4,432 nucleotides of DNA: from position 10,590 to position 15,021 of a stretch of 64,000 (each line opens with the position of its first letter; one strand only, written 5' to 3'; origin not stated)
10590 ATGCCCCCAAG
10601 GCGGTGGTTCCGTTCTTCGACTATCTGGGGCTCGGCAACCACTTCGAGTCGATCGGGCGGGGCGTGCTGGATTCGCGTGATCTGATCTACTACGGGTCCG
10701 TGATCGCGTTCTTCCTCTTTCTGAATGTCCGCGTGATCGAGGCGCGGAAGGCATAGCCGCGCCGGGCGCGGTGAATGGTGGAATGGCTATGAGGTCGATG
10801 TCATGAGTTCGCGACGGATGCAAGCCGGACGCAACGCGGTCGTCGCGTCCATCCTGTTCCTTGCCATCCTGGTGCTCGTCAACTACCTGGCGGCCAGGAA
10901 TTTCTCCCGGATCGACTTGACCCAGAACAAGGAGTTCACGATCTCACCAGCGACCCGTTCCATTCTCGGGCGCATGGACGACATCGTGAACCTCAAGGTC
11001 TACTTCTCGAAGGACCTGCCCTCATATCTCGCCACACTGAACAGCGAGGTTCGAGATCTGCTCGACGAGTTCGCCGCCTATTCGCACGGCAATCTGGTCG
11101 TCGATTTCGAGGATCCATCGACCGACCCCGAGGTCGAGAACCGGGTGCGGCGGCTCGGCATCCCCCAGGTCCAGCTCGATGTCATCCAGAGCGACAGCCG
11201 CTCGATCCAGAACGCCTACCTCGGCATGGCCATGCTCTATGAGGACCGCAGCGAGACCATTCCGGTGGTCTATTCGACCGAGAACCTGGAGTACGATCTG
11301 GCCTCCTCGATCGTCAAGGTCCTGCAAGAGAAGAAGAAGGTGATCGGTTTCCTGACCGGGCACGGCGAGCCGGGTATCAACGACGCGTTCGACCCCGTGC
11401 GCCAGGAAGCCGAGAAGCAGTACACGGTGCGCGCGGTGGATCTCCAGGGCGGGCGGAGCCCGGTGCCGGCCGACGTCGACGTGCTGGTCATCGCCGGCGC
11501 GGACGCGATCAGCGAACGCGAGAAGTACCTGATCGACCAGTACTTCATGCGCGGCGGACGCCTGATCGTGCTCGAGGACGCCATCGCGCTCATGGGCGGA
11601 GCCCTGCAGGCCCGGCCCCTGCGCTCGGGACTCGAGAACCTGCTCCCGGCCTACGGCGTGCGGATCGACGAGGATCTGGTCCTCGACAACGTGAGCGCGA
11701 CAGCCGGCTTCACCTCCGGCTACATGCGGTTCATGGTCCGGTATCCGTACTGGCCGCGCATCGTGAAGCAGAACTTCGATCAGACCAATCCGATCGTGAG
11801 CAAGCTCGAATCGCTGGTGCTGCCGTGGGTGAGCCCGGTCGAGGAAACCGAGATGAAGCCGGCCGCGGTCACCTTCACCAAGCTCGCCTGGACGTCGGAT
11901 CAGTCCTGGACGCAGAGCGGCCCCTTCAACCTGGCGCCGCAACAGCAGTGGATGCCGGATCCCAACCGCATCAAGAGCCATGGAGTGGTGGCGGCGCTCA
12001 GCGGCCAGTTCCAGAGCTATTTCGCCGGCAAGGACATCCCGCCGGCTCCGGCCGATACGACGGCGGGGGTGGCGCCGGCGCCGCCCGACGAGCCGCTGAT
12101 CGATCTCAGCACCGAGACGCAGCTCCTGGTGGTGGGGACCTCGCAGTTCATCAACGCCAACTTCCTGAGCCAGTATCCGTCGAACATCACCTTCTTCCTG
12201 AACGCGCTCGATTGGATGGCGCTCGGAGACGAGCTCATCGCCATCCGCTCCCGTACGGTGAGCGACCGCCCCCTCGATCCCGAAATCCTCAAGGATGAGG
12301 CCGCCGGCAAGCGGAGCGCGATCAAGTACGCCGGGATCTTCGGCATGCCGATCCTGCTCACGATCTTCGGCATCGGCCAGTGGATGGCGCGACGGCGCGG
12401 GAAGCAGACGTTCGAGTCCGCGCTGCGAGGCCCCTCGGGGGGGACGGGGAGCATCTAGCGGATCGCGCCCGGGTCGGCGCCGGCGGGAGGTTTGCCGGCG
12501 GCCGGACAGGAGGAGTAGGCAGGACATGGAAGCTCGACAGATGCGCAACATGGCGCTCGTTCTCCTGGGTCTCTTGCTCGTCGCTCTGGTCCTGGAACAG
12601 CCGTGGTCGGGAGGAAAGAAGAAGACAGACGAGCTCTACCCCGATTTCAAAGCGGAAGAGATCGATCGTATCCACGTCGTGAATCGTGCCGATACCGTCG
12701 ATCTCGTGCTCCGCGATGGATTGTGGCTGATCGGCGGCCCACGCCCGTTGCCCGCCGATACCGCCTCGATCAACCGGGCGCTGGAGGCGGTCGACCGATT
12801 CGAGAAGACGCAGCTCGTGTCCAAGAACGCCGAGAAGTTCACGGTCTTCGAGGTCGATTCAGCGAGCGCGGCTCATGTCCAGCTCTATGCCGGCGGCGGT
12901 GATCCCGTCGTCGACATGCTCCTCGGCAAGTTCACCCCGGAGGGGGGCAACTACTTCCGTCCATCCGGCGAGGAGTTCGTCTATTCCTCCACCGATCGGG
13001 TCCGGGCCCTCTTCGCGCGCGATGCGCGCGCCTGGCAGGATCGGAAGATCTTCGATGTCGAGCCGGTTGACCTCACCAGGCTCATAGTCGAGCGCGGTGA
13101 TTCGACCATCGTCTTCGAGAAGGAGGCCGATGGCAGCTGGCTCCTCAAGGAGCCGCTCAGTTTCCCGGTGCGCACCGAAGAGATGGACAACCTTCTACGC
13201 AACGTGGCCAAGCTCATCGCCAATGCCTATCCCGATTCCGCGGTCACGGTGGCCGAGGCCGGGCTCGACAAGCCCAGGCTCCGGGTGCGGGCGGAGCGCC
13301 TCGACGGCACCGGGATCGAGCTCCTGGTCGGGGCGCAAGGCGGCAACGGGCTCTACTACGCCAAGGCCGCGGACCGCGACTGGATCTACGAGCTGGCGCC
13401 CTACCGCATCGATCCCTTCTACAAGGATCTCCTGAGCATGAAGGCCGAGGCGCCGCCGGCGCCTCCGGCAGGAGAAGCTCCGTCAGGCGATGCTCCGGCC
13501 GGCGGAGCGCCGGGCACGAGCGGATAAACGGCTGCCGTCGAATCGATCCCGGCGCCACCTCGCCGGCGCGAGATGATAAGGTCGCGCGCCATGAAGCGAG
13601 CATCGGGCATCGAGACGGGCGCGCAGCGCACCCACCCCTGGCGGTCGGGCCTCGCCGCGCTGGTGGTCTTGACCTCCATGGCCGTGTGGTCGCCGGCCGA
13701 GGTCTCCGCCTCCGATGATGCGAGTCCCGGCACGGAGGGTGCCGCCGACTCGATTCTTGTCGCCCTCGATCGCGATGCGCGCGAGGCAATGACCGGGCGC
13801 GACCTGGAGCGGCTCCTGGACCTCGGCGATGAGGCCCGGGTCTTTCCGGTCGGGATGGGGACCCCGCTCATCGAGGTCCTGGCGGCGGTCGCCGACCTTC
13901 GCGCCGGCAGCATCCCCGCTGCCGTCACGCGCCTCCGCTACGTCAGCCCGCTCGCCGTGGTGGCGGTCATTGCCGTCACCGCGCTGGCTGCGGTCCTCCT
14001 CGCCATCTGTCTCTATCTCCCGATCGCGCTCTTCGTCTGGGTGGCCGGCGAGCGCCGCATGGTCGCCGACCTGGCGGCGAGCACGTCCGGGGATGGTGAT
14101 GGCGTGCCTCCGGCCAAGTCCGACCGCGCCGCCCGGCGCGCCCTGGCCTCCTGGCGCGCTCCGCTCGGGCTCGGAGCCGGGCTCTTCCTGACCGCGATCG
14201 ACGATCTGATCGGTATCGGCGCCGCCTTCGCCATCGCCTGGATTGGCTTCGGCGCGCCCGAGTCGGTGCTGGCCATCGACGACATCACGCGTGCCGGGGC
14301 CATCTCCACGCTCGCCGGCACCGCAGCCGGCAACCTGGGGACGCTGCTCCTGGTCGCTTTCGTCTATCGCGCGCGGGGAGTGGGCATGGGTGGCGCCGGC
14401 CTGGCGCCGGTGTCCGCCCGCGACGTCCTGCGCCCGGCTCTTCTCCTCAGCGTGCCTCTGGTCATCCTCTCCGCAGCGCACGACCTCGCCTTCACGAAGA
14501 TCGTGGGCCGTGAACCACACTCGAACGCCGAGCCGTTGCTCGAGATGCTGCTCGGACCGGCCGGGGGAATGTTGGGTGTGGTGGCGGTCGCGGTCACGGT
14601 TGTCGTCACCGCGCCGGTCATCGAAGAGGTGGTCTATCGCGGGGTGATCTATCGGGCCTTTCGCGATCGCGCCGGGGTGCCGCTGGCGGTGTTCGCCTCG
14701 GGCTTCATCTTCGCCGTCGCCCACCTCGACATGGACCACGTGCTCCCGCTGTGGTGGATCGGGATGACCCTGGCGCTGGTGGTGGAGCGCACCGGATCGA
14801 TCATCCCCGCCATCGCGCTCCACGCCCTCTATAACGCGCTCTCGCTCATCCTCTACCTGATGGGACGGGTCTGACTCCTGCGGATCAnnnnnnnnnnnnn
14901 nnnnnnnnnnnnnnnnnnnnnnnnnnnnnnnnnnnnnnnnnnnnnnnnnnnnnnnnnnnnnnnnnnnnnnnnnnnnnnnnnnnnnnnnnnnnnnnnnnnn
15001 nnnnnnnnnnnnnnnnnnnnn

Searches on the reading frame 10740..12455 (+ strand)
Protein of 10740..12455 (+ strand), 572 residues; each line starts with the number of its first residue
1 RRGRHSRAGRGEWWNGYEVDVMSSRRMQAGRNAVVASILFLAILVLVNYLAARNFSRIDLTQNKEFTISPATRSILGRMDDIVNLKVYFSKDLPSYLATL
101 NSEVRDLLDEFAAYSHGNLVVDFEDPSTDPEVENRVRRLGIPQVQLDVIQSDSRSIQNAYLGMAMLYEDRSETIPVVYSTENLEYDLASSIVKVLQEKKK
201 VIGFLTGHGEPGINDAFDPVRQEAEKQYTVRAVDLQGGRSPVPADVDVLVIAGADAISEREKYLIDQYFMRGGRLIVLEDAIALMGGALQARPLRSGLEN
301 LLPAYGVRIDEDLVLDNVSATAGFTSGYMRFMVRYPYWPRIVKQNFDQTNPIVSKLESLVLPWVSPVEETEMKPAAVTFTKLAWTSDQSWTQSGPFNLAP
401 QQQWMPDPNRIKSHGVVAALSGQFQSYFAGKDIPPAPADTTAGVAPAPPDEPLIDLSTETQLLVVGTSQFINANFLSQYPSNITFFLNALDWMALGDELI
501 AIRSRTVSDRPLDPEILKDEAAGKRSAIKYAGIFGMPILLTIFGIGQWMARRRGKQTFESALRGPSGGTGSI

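Call 33: search_protein_families(library=pfam, proteins=[window:10740-12455:+], max_evalue=0.001)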
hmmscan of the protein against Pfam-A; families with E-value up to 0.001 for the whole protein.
window:10740-12455:+ (572 aa): 2 families
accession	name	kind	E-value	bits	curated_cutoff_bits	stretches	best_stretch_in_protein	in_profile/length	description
PF09822.16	ABC_transp_aux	-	1.5e-55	189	34.7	1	199-489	1-288/288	ABC-type uncharacterized transport system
PF23357.1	DUF7088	-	5.7e-25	88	27.8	1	62-164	1-103/105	Domain of unknown function (DUF7088)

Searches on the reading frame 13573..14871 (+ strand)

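Call 33: search_protein_families(library=pfam, proteins=[window:13573-14871:+], max_evalue=0.001)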
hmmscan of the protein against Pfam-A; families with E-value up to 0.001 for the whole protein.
window:13573-14871:+ (433 aa): 1 family
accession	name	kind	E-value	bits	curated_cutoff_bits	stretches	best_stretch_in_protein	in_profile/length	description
PF02517.21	Rce1-like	-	4.4e-20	72.2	22.4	1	336-423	4-93/93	Type II CAAX prenyl endopeptidase Rce1-like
